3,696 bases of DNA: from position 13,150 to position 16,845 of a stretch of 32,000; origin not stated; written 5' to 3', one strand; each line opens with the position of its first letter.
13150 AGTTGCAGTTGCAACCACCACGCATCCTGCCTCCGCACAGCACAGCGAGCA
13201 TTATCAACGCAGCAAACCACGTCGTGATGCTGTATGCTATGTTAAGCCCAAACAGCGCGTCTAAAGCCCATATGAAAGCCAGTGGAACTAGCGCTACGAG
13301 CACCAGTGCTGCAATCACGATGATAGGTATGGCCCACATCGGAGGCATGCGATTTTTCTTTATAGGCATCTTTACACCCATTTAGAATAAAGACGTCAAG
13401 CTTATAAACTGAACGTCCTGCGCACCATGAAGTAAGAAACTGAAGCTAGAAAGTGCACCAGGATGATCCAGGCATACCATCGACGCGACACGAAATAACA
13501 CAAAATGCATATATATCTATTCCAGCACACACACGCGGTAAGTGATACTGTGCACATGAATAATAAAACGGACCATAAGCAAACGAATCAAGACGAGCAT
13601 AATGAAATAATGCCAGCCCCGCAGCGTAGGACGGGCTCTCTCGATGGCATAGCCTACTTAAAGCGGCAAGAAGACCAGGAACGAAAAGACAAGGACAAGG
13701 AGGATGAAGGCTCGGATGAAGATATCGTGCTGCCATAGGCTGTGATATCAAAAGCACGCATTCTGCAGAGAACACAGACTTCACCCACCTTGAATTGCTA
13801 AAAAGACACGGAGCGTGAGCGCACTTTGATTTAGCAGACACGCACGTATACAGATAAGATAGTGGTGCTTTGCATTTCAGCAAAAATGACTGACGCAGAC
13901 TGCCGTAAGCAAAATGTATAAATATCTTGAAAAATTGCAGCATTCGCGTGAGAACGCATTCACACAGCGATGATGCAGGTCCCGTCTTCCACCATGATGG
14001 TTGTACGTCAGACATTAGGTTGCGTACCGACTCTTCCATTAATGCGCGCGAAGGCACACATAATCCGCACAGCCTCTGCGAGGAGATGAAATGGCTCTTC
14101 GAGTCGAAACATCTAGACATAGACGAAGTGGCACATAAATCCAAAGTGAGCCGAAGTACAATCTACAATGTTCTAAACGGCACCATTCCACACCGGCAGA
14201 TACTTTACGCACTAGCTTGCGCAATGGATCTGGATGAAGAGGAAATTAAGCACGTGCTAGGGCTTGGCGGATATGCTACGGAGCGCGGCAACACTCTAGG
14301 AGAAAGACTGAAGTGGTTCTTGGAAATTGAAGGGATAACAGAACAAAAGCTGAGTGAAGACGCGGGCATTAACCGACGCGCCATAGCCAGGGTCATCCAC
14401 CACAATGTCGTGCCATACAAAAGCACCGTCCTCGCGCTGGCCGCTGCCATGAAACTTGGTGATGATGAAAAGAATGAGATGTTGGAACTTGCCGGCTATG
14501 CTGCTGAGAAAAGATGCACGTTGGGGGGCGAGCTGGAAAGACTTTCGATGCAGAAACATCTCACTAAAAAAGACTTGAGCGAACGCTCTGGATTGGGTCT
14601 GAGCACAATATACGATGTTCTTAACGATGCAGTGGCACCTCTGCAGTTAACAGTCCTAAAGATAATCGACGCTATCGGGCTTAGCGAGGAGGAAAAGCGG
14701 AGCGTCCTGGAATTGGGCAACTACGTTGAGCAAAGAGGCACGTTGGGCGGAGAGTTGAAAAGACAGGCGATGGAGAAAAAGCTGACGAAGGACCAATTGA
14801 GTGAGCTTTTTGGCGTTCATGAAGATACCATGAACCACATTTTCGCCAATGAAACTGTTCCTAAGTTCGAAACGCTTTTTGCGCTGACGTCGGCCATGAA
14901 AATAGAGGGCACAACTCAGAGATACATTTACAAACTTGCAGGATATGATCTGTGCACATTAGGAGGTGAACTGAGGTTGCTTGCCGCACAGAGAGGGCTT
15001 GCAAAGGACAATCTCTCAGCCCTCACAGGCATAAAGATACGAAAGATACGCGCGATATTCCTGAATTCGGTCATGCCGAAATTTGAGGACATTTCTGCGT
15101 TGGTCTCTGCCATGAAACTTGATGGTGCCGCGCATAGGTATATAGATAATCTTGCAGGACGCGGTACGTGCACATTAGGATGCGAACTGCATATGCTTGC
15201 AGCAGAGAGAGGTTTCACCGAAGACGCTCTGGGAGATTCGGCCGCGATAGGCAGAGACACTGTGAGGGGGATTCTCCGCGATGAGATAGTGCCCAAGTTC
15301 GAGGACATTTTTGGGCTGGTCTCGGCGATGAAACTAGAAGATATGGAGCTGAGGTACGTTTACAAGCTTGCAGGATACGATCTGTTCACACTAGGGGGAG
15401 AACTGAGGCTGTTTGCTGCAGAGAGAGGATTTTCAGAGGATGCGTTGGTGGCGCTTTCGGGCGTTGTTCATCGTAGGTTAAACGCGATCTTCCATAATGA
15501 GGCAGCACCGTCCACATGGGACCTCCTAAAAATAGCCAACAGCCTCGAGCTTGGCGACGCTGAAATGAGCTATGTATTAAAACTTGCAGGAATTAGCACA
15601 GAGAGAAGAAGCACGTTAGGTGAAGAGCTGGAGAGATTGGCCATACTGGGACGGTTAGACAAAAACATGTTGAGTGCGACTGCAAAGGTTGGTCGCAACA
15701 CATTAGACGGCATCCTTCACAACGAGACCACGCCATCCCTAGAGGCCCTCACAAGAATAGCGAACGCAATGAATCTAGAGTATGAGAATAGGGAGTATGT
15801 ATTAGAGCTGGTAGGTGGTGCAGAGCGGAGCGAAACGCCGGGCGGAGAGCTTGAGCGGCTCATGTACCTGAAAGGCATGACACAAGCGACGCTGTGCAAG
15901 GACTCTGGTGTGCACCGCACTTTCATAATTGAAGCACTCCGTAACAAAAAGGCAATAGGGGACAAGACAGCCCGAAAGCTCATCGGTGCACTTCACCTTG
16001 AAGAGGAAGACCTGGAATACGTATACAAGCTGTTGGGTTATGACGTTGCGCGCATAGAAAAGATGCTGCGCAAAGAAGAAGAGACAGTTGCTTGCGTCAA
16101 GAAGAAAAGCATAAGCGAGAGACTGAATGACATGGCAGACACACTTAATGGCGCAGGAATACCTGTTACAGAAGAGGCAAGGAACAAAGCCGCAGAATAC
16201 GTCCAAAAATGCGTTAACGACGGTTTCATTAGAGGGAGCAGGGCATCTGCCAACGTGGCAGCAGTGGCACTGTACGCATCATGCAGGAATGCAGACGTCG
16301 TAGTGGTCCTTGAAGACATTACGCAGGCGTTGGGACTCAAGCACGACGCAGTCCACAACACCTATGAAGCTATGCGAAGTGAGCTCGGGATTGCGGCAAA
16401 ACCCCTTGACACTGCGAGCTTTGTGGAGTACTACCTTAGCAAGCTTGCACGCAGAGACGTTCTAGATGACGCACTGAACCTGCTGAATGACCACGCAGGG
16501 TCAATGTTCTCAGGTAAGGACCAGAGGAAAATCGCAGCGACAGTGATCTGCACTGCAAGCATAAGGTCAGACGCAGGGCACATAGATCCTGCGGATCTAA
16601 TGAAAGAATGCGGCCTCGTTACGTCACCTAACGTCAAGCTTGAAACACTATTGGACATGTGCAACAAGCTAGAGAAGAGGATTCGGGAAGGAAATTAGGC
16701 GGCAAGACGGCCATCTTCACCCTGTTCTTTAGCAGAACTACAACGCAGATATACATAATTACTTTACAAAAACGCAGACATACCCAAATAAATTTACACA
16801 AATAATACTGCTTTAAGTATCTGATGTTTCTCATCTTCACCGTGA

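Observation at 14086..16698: Nine tandem Cro/C1-type HTH modules fused to a TFB core that lacks its Zn ribbon and B-reader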

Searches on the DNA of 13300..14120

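Call 88: search_rna_families(source=window, start=13300, end=14120, threshold=evalue, max_evalue=1)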
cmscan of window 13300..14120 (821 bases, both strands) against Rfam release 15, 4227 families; matches with E-value up to 1: 0.
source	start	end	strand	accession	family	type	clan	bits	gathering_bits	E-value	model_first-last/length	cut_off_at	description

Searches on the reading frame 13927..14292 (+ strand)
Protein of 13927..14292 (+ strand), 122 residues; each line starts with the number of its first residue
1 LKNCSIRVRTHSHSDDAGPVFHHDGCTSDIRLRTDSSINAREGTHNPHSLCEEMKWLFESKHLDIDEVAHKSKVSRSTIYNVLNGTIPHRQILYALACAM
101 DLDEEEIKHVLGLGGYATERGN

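Call 56: search_protein_families(library=pfam, proteins=[window:13927-14292:+], max_evalue=10)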
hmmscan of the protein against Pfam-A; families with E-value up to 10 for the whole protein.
window:13927-14292:+ (122 aa): 12 families
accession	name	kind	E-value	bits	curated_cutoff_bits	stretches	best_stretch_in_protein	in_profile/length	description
PF01381.28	HTH_3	-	1.7e-07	31.6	23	1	55-107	2-55/55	Helix-turn-helix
PF01978.25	TrmB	-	0.00028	21.1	25.6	1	57-84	17-44/68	Sugar-specific transcriptional regulator TrmB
PF02796.21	HTH_7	-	0.00066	20.2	23.8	1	52-84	12-43/45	Helix-turn-helix domain of resolvase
PF12728.13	HTH_17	-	0.00073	20.2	27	1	63-92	2-32/51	Helix-turn-helix domain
PF13560.12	HTH_31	-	0.0013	19.4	27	1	60-109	12-63/64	Helix-turn-helix domain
PF12844.13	HTH_19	-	0.0078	16.5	30.2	1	62-109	12-60/64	Helix-turn-helix domain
PF13443.12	HTH_26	-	0.029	15.1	22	1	61-107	9-57/63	Cro/C1-type HTH DNA-binding domain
PF00356.27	LacI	-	0.034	14.4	27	1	65-86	2-23/46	Bacterial regulatory proteins, lacI family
PF05043.19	Mga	-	0.13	13.3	21.1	1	54-84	22-52/87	Mga helix-turn-helix domain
PF13309.12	HTH_22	-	0.14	12.7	29.6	1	65-84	44-63/63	HTH domain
PF14493.12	HTH_40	-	0.15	12.8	27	1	58-91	9-41/89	Helix-turn-helix domain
PF08279.18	HTH_11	-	0.23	11.8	25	1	54-82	6-35/55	HTH domain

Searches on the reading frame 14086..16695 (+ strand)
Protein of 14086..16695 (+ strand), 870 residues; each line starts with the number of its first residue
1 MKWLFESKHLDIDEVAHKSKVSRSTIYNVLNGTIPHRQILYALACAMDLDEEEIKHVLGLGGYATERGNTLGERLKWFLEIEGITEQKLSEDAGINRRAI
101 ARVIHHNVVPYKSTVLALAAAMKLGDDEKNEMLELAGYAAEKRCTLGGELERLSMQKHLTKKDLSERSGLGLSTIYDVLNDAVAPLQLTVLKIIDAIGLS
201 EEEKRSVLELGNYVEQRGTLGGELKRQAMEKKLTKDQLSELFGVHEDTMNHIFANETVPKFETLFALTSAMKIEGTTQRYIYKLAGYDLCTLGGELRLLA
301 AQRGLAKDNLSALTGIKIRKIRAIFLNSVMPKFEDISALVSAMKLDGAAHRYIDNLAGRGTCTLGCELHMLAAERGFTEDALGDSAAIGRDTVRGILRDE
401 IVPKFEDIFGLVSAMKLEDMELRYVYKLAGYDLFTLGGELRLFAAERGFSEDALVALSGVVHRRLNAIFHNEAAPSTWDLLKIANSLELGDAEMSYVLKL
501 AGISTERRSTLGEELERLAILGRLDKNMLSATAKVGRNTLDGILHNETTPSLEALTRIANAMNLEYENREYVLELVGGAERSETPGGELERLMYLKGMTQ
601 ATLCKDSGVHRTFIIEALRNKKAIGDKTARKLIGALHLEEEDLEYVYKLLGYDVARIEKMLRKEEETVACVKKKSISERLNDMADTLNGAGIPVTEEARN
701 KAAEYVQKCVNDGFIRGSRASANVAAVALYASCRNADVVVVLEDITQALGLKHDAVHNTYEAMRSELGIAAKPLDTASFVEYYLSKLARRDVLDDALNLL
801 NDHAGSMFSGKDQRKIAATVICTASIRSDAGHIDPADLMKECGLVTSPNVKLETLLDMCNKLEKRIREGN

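Call 3: search_protein_families(library=pfam, proteins=[window:14086-16695:+], max_evalue=1)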
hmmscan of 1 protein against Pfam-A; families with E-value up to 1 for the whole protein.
window:14086-16695:+ (870 aa): 21 families
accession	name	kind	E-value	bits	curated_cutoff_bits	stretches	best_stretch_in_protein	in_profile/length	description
PF01381.28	HTH_3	-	1.3e-38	131.3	23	5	2-54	2-55/55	Helix-turn-helix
PF13560.12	HTH_31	-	8.7e-35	119.3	27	6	146-205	2-62/64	Helix-turn-helix domain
PF13443.12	HTH_26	-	2.9e-21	75.9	22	4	150-192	2-44/63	Cro/C1-type HTH DNA-binding domain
PF12844.13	HTH_19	-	1.2e-14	54.4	30.2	2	72-127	1-54/64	Helix-turn-helix domain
PF21716.3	dnstrm_HI1420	-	2.2e-10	40.7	27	1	163-200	48-85/90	Probable addiction module antidote protein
PF00382.24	TFIIB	-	1.1e-09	38.6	23.6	1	695-764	22-90/92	Transcription factor TFIIB repeat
PF01978.25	TrmB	-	1.8e-08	34.6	25.6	1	4-31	17-44/68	Sugar-specific transcriptional regulator TrmB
PF13730.12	HTH_36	-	1.8e-05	24.9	25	0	599-620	27-48/55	Helix-turn-helix domain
PF02796.21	HTH_7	-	4.8e-05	23.8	23.8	1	11-31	23-43/45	Helix-turn-helix domain of resolvase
PF13384.12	HTH_23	-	9.4e-05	22.6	24.6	0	75-106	8-40/50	Homeodomain-like domain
PF12728.13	HTH_17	-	0.00033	21.3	27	1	10-39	2-32/51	Helix-turn-helix domain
PF17762.8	HTH_ParB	-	0.00034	21.1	22.6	0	150-219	12-79/102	ParB HTH domain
PF00046.35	Homeodomain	-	0.0032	17.7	22.9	0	463-492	13-42/57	Homeodomain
PF08279.18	HTH_11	-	0.0035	17.6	25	0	2-29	7-35/55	HTH domain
PF13551.12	HTH_29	-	0.004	17.6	28.1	0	12-31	15-34/64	Winged helix-turn helix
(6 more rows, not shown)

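Call 4: search_protein_families(library=ncbifam, proteins=[window:14086-16695:+], max_evalue=1)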
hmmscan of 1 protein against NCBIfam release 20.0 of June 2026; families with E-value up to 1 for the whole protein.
window:14086-16695:+ (870 aa): 15 families
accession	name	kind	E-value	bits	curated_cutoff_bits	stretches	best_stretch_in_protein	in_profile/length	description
NF001658.0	PRK00423.1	subfamily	8.2e-14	51.4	384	1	680-829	131-276/312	transcription initiation factor IIB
TIGR03070.1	couple_hipB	subfamily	9e-13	48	71.65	1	156-199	13-56/58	type II toxin-antitoxin system Y4mF family antitoxin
TIGR02684.1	dnstrm_HI1420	hypoth_equivalog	1.3e-11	44.6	53.7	0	162-199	47-84/89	addiction module antidote protein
NF010465.0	PRK13890.1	equivalog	5e-10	39.5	96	1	152-197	12-53/121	conjugal transfer protein TrbA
NF041951.1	phage_RstR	subfamily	3.8e-07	30.3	80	0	222-273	5-56/108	RstR family transcriptional repressor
NF007408.0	PRK09943.1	equivalog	1.1e-06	28.4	211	1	142-201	4-63/185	HTH-type transcriptional regulator PuuR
TIGR02607.1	antidote_HigA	equivalog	2.3e-06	27.3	47.7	1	585-637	6-60/81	HigA family addiction module antitoxin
NF038310.1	lysogeny_AimR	equivalog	3.6e-05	23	70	1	226-274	3-51/365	AimR family lysis-lysogeny pheromone receptor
NF007271.0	PRK09726.1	equivalog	0.00033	20.6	79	0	150-200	17-67/88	type II toxin-antitoxin system antitoxin HipB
NF006015.0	PRK08154.1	subfamily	0.0024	17.1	204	0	69-102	29-62/314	anaerobic benzoate catabolism transcriptional regulator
NF007257.0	PRK09706.1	subfamily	0.0026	17.5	101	1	219-275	5-61/135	transcriptional repressor DicA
TIGR02147.1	Fsuc_second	paralog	0.073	12.5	50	1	600-671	30-102/272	TIGR02147 family protein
NF052239.1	antitox_spr1629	equivalog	0.076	12.1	335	0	223-274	6-57/377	spr1629 family repressor/antitoxin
NF047737.1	antiphage_MADS1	equivalog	0.12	12.7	80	0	9-30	3-24/49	methylation-associated defense system helix-turn-helix domain-containing protein MAD1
TIGR00270.2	TIGR00270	equivalog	0.32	10.8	110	0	225-274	81-130/159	multiprotein bridging factor aMBF1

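Call 6: find_homologous_proteins(query=window:14086-16695:+, max_evalue=0.00001)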
Query window:14086-16695:+ (870 aa): 1 proteins with E <= 0.00001 among 8000 candidates.
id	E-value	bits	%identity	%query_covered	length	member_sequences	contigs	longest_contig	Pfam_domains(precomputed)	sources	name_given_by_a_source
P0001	0.0e+0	1906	100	100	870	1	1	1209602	PF12844.14,PF01978.26,PF00382.25,PF01381.29,PF13560.13,PF13443.13,PF21716.4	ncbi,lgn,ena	-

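Call 7: list_cluster_members(proteins=[P0001])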
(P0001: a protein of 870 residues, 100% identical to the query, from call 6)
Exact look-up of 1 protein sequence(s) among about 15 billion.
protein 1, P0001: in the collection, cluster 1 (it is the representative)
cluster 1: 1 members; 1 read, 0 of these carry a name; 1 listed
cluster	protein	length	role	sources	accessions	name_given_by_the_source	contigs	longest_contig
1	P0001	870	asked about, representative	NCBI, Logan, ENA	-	-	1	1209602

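Call 20: find_encoding_contigs(protein=P0001, flank=1000, max_places=5)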
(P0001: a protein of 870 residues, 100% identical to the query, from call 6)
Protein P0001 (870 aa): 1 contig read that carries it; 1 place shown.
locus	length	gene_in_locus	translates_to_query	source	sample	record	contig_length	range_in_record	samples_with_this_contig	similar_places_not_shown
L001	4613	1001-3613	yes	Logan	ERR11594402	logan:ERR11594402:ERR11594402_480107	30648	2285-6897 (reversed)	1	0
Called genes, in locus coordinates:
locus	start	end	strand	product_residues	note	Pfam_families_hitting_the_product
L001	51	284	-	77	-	-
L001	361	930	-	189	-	-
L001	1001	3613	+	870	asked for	PF01381:HTH_3 (weak), PF01978:TrmB (faint), PF12844:HTH_19 (faint), PF13443:HTH_26 (faint), PF13560:HTH_31 (faint), PF21716:dnstrm_HI1420 (faint), PF00382:TFIIB (weak)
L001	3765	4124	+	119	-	-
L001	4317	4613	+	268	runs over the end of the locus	PF00106:adh_short, PF08659:KR, PF01370:Epimerase, PF13561:adh_short_C2, PF08643:DUF1776 (weak)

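Call 22: find_related_loci(query=window:14086-16695:+, collection=genome_contigs, flank=10000)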
Query window:14086-16695:+ (870 aa) in genome_contigs; peptide patterns used: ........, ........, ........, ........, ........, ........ (x = any residue, [..] = any of these).
29 stretches matched a pattern, but none encodes a relative of the query by tblastn (E <= 1e-3).

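Call 62: find_related_loci(query=window:14086-16695:+, collection=metagenome_contigs, flank=6000)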
Query window:14086-16695:+ (870 aa) in metagenome_contigs; peptide patterns used: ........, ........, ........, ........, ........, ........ (x = any residue, [..] = any of these).
33 stretches matched a pattern, but none encodes a relative of the query by tblastn (E <= 1e-3).

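Call 70: search_protein_families(library=phrogs, proteins=[window:14086-16695:+], max_evalue=0.001)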
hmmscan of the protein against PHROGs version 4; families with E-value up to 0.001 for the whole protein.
window:14086-16695:+ (870 aa): 27 families (the best 25 are shown)
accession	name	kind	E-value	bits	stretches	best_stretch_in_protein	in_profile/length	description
phrog_8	-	transcription regulation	5.5e-28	99.4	2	70-203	76-214/346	transcriptional regulator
phrog_2439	-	transcription regulation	1.1e-22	81.4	0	68-123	5-60/367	transcriptional regulator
phrog_3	-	transcription regulation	2.4e-19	71.4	0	584-676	88-174/430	transcriptional repressor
phrog_4268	-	transcription regulation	2.4e-17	63.9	0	528-566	51-89/96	transcriptional repressor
phrog_4779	-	transcription regulation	3.2e-15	57.5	0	223-258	6-41/98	transcriptional regulator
phrog_1373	-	transcription regulation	1.4e-13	52.1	0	228-273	72-117/166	transcriptional regulator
phrog_20431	-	unknown function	2.9e-12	47.7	1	655-830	80-256/293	-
phrog_4031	-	unknown function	1.4e-09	37.9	0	74-139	522-588/626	-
phrog_2328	-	transcription regulation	5.5e-09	36.9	1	68-123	13-68/128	transcriptional repressor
phrog_3949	-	transcription regulation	5.6e-08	34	0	13-52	30-70/161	transcriptional repressor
phrog_3557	-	transcription regulation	1.3e-07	32.9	0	226-271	19-64/142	transcriptional regulator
phrog_7241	-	transcription regulation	1.3e-06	29.5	0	593-643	70-120/122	transcriptional regulator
phrog_147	-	transcription regulation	1.4e-06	29.6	0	70-111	4-46/100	transcriptional regulator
phrog_18104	-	transcription regulation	2.7e-06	28.2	0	164-201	19-56/57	transcriptional regulator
phrog_925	-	DNA, RNA and nucleotide metabolism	4.9e-06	27.2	0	3-34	11-42/67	HTH DNA binding protein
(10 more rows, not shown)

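Call 71: search_protein_families(library=padloc, proteins=[window:14086-16695:+], max_evalue=0.001)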
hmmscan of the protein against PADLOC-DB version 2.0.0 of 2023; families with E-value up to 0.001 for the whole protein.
window:14086-16695:+ (870 aa): 6 families
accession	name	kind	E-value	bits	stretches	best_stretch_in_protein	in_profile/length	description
PDLC03954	RmrA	-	2e-11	41.4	0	71-124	11-64/380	-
PDLC04133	mad1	-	9.2e-10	36.7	0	157-180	4-27/60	mads_1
PDLC02926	HTH_VI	-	2.7e-08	32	0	523-565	14-56/92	-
PDLC03664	Control_protein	-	1e-05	23.9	0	588-642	17-71/74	control protein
PDLC03949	RmrA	-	0.00034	17.6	0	74-123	6-55/363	-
PDLC03946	RmrA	-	0.00035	17.4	0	155-198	12-55/357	-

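Call 72: find_related_loci(query=window:14086-16695:+, collection=viral_contigs, flank=6000)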
Query window:14086-16695:+ (870 aa) in viral_contigs; peptide patterns used: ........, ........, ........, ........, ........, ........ (x = any residue, [..] = any of these).
2 stretches matched a pattern, but none encodes a relative of the query by tblastn (E <= 1e-3).
